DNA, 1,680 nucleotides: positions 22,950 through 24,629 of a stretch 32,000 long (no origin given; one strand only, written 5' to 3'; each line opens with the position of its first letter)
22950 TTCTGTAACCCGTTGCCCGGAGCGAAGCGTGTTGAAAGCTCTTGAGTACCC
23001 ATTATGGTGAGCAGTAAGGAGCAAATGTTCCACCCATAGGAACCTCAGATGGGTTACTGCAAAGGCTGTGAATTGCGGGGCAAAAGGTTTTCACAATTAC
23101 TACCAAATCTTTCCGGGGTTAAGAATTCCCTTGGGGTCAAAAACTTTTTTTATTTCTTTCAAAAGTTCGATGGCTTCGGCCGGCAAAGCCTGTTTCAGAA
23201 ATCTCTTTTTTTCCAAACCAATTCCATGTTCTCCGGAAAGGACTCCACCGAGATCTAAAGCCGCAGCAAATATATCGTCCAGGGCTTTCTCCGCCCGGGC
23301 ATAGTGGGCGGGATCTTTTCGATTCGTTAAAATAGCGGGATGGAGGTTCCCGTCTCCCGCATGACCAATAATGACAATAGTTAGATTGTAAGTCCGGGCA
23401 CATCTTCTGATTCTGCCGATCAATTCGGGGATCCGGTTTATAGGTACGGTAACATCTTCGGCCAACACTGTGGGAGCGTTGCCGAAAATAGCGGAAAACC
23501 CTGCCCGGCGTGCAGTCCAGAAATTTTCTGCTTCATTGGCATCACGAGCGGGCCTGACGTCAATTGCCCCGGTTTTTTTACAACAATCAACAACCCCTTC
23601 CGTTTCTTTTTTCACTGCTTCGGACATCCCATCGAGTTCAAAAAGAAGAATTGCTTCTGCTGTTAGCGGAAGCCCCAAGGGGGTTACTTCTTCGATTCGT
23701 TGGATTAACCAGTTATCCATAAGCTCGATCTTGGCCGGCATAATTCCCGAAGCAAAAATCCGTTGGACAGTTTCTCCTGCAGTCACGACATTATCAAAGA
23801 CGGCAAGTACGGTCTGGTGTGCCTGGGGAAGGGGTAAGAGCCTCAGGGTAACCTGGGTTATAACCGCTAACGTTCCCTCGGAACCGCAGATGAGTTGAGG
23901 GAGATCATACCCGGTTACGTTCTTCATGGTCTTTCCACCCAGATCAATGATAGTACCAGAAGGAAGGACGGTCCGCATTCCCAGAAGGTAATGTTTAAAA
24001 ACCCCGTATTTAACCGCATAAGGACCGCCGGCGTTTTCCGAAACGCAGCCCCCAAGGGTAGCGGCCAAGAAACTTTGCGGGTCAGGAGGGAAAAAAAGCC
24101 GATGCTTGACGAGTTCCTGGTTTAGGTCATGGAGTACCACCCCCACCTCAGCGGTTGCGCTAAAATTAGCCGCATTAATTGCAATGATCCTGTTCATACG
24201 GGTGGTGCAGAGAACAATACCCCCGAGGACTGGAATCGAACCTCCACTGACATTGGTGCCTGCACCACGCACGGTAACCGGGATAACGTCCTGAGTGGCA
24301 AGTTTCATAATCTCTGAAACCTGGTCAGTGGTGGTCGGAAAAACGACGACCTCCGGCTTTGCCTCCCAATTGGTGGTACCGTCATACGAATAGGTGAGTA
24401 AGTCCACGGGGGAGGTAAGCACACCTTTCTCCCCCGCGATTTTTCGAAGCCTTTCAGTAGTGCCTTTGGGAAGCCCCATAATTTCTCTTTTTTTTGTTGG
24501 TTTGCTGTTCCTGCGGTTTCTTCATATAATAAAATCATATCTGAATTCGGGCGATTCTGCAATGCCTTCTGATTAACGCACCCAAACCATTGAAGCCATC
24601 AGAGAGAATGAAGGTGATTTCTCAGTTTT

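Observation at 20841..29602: Island-borne BCR/2-hydroxyacyl-CoA-dehydratase-type radical enzyme with two unlike ATPases, a GlcD/GlcF-type dehydrogenase and an MBL hydrolase; substrate unknown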

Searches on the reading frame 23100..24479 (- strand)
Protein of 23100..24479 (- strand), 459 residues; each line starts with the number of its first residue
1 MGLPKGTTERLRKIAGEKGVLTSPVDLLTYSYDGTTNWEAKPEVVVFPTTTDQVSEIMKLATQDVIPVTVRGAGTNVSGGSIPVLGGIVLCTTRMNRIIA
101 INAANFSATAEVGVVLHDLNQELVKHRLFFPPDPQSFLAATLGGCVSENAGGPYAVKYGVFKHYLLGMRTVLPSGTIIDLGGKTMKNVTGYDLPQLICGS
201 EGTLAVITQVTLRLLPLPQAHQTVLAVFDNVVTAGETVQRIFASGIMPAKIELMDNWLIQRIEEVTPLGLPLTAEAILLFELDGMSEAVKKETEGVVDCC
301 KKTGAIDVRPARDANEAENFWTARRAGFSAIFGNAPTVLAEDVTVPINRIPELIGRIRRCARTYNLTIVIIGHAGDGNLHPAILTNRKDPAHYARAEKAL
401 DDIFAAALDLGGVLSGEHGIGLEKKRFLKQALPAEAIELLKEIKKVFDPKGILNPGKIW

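Call 3: search_protein_families(library=pfam, proteins=[window:23100-24479:-])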
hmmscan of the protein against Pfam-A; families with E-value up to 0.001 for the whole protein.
window:23100-24479:- (459 aa): 2 families
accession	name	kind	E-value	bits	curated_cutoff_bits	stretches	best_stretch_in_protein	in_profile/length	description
PF02913.24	FAD-oxidase_C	-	1.8e-69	234.7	21.2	1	217-458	1-248/248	FAD linked oxidases, C-terminal domain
PF01565.28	FAD_binding_4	-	4.3e-41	140.3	26.4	1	42-180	1-138/139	FAD binding domain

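Call 4: search_protein_families(library=ncbifam, proteins=[window:23100-24479:-])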
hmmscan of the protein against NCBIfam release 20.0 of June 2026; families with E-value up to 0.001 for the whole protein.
window:23100-24479:- (459 aa): 11 families
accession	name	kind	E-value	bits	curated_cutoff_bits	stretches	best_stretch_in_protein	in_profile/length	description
TIGR00387.1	glcD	equivalog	3.2e-139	464.3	567.9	1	45-457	1-413/413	glycolate oxidase subunit GlcD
NF008408.0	PRK11230.1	equivalog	6.7e-107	358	897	1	10-457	24-470/499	glycolate oxidase subunit GlcD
NF049975.1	2HglutDHaseYdiJ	equivalog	2.3e-44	151.5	1350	2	186-458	250-539/1018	D-2-hydroxyglutarate dehydrogenase YdiJ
NF008439.0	PRK11282.1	equivalog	2.7e-35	121.9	284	1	51-229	8-185/358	glycolate oxidase subunit GlcE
TIGR01678.1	FAD_lactone_ox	subfamily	1.8e-12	46.9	396.8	1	38-223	11-187/438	sugar 1,4-lactone oxidase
TIGR01677.1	pln_FAD_oxido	subfamily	2.7e-08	32.8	383.1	1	44-217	36-214/560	FAD-dependent oxidoreductase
TIGR01679.1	bact_FAD_ox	subfamily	1.2e-07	31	292.25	1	39-221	9-179/419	FAD-linked oxidoreductase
NF053785.1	DcplphribOxDprE1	equivalog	3.5e-07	29.8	500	1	45-221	18-187/449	decaprenylphosphoryl-beta-D-ribose oxidase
NF008387.0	PRK11183.1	equivalog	1.6e-06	27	391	1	8-153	12-161/570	D-lactate dehydrogenase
NF041227.1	BagG_FevA2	exception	1.9e-05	23.5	850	1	38-221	42-214/455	bagremycin/ferroverdin biosynthesis FAD-dependent oxygenase BagG/FevA2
NF010480.0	PRK13905.1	equivalog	8.4e-05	21.6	259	1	43-177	35-161/303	UDP-N-acetylmuramate dehydrogenase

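Call 51: search_solved_structures(query=window:23100-24476:-, max_evalue=1e-30)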
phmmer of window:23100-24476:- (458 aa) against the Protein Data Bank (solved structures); distinct sequences matched with E-value up to 1e-30: 6.
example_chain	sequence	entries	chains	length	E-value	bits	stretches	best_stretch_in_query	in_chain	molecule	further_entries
7qh2_C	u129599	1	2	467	1.3e-91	310.8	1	29-457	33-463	Lactate dehydrogenase (NAD(+),ferredoxin) subunit LctD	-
9qgz_A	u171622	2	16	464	1.4e-90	307.5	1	5-457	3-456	Glycolate oxidase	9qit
8jdc_A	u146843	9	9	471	3.5e-72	246.8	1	1-457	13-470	Probable D-lactate dehydrogenase, mitochondrial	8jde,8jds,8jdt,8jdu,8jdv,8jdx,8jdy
8jdb_A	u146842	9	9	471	8e-71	242.3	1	1-457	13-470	Probable D-lactate dehydrogenase, mitochondrial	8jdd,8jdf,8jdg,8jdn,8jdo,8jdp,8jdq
3pm9_A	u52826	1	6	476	3.1e-54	187.7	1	9-457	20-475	Putative oxidoreductase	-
6lpn_A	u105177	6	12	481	1.5e-51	178.8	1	17-456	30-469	D-2-hydroxyglutarate dehydrogenase, mitochondrial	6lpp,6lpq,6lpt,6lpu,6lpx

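Call 65: search_protein_families(library=ncbifam, proteins=[L087:12916-14064:+, L087:15907-17898:+, L087:17930-18145:+, L087:18192-19772:-], max_evalue=1e-8)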
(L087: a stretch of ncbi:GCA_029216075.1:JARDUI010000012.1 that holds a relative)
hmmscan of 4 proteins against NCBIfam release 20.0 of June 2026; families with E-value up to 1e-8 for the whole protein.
L087:12916-14064:+ (382 aa): 23 families
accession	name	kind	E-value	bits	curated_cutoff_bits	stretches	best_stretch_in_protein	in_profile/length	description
NF045552.1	GlutCoADH_Des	equivalog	1.5e-141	472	470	1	1-377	1-377/387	glutaryl-CoA dehydrogenase Acd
NF042972.1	AcrlCoAredClosAcrC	equivalog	3.2e-112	374.9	640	1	1-380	1-377/378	acryloyl-CoA reductase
NF043006.1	CyhCrbnylCoADH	equivalog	2.1e-83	280.5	650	1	6-381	5-377/380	cyclohexane-1-carbonyl-CoA dehydrogenase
NF058590.1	AcCoDHFadEBacil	equivalog_domain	9.1e-80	268.8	600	1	4-382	20-413/586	acyl-CoA dehydrogenase FadE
NF042439.1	SulpropCoADesulf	equivalog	5.8e-79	265.5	600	1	16-381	4-372/379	3-sulfinopropanoyl-CoA desulfinase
NF053553.1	prodigi_MBC_PigA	equivalog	1.7e-77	261.1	500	1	1-379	1-379/381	prodigiosin MBC biosynthesis dehydrogenase PigA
NF008997.0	PRK12341.1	equivalog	5e-68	229.9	537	1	1-381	1-378/382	acyl-CoA dehydrogenase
NF045652.1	ProlPCPDhRedW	equivalog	1.5e-67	228.1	650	1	8-379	3-373/376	L-prolyl-[peptidyl-carrier protein] dehydrogenase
TIGR03207.1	cyc_hxne_CoA_dh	equivalog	1.1e-57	195.5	575.35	1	6-378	2-370/372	cyclohexanecarboxyl-CoA dehydrogenase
NF052270.1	Staph_DH_FadE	equivalog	6.6e-57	193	600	1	6-379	22-393/400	acyl-CoA dehydrogenase FadE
NF002885.1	PRK03354.1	equivalog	6.1e-56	190.1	540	1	1-380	1-374/378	crotonobetainyl-CoA dehydrogenase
TIGR03204.1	pimC_large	equivalog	2.2e-40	138.8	623.85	1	5-369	4-363/395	pimeloyl-CoA dehydrogenase large subunit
TIGR03203.1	pimD_small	equivalog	1.6e-31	109.7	652.7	1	31-369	32-366/378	pimeloyl-CoA dehydrogenase small subunit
NF049984.1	Rv1679_FadE16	equivalog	1e-30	107.2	600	1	33-370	21-356/371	Rv1679 family acyl-CoA dehydrogenase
NF007000.1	PRK09463.1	subfamily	1.1e-30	106.6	600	1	32-345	69-398/726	acyl-CoA dehydrogenase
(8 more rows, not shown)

L087:15907-17898:+ (663 aa): 11 families
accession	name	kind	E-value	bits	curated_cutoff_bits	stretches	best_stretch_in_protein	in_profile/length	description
NF004898.0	PRK06259.1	equivalog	1.3e-49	169.2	385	1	260-659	115-485/488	fumarate reductase (CoM/CoB) subunit TfrB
NF045670.1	quin_L_LdhH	equivalog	1.5e-30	106.1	800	1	424-658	468-705/706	L-lactate dehydrogenase (quinone) large subunit LdhH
NF045724.1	ferredox_TmcB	equivalog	2.3e-20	72.6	735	1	280-652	42-420/430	electron transfer complex ferredoxin TmcB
NF045796.1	DsrK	equivalog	7.6e-17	61.1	400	1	278-636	49-416/453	sulfate reduction electron transfer complex DsrMKJOP subunit DsrK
NF045663.1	diclust_near_Sec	equivalog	1.8e-16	59.4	530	1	336-616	346-602/759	pyridine nucleotide-disulfide oxidoreductase/dicluster-binding protein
NF008369.0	PRK11168.1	equivalog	2.7e-16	59.5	278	1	422-637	166-381/401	anaerobic glycerol-3-phosphate dehydrogenase subunit C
NF045711.1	sulf_resp_HmcF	equivalog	2.6e-13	49.6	750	1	520-633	306-422/457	sulfate respiration complex iron-sulfur protein HmcF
NF038018.1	qmoC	equivalog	1.4e-09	37.9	300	0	8-174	157-320/360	quinone-interacting membrane-bound oxidoreductase complex subunit QmoC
TIGR03290.1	CoB_CoM_SS_C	equivalog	3.7e-09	36.7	160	0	335-373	38-76/144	CoB--CoM heterodisulfide reductase subunit C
NF041890.1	hdrC_Methbact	equivalog_domain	4.6e-09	36.1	270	0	267-307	17-56/192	ferredoxin:CoB-CoM heterodisulfide reductase subunit HdrC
TIGR00384.1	dhsB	subfamily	5.9e-09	35.7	88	0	272-367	133-220/222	succinate dehydrogenase and fumarate reductase iron-sulfur protein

L087:17930-18145:+ (71 aa): 13 families
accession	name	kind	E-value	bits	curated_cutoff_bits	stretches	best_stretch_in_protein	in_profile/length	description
NF004547.1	PRK05889.1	equivalog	6.5e-17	61.5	75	1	1-71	1-71/71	biotin/lipoyl-binding carrier protein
NF006079.0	PRK08225.1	equivalog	5.7e-16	58.3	95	1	4-71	3-70/70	acetyl-CoA carboxylase biotin carboxyl carrier protein subunit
NF006761.0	PRK09282.1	domain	6.2e-16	58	402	1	3-70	522-589/591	pyruvate carboxylase subunit B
TIGR01235.1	pyruv_carbox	equivalog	2.3e-15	55.2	1114.45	1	3-71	1075-1143/1143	pyruvate carboxylase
NF010643.0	PRK14040.1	subfamily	2e-14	53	892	1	3-70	527-594/595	oxaloacetate decarboxylase subunit alpha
NF005117.0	PRK06549.1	equivalog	4.2e-14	53.2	159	1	4-67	63-126/130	acetyl-CoA carboxylase biotin carboxyl carrier protein subunit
NF009554.0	PRK12999.1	equivalog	6.5e-14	50.7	965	1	3-71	1078-1146/1147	pyruvate carboxylase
TIGR01108.1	oadA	equivalog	6.7e-14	51.3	756.5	1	3-67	518-582/582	sodium-extruding oxaloacetate decarboxylase subunit alpha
NF004173.0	PRK05641.1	equivalog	7.4e-14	52.6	199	1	4-68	86-150/153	putative acetyl-CoA carboxylase biotin carboxyl carrier protein subunit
TIGR02712.1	urea_carbox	equivalog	1.3e-13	49.6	1303.85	1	3-71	1133-1201/1201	urea carboxylase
NF047903.1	MmDecMmdC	equivalog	1.7e-13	51.1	200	1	4-70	65-131/132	methylmalonyl-CoA decarboxylase subunit gamma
TIGR00531.1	BCCP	equivalog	4.1e-10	40.3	115.2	1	18-71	102-155/156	acetyl-CoA carboxylase biotin carboxyl carrier protein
NF008814.0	PRK11854.1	equivalog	1.5e-09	36.8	722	1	1-71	1-75/637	pyruvate dehydrogenase complex dihydrolipoyllysine-residue acetyltransferase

L087:18192-19772:- (526 aa): 6 families
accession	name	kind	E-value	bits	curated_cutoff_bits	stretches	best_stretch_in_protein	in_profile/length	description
TIGR00813.1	sss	superfamily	4.2e-60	204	184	1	35-466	1-411/411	sodium/solute symporter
NF007790.0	PRK10484.1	equivalog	2.8e-33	115.5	401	1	7-487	5-465/527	solute:sodium symporter family transporter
TIGR02121.1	Na_Pro_sym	equivalog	7.3e-22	77.7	515.5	1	8-484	4-449/488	sodium/proline symporter PutP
TIGR02119.1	panF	equivalog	2.6e-17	63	328.05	1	302-484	276-448/471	sodium/pantothenate symporter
NF011948.0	PRK15419.1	equivalog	2.7e-15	56.2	955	0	7-209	7-207/502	sodium/proline symporter PutP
TIGR03648.1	Na_symport_lg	subfamily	9.7e-10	37.5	320.75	0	339-476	355-483/547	VC_2705 family sodium/solute symporter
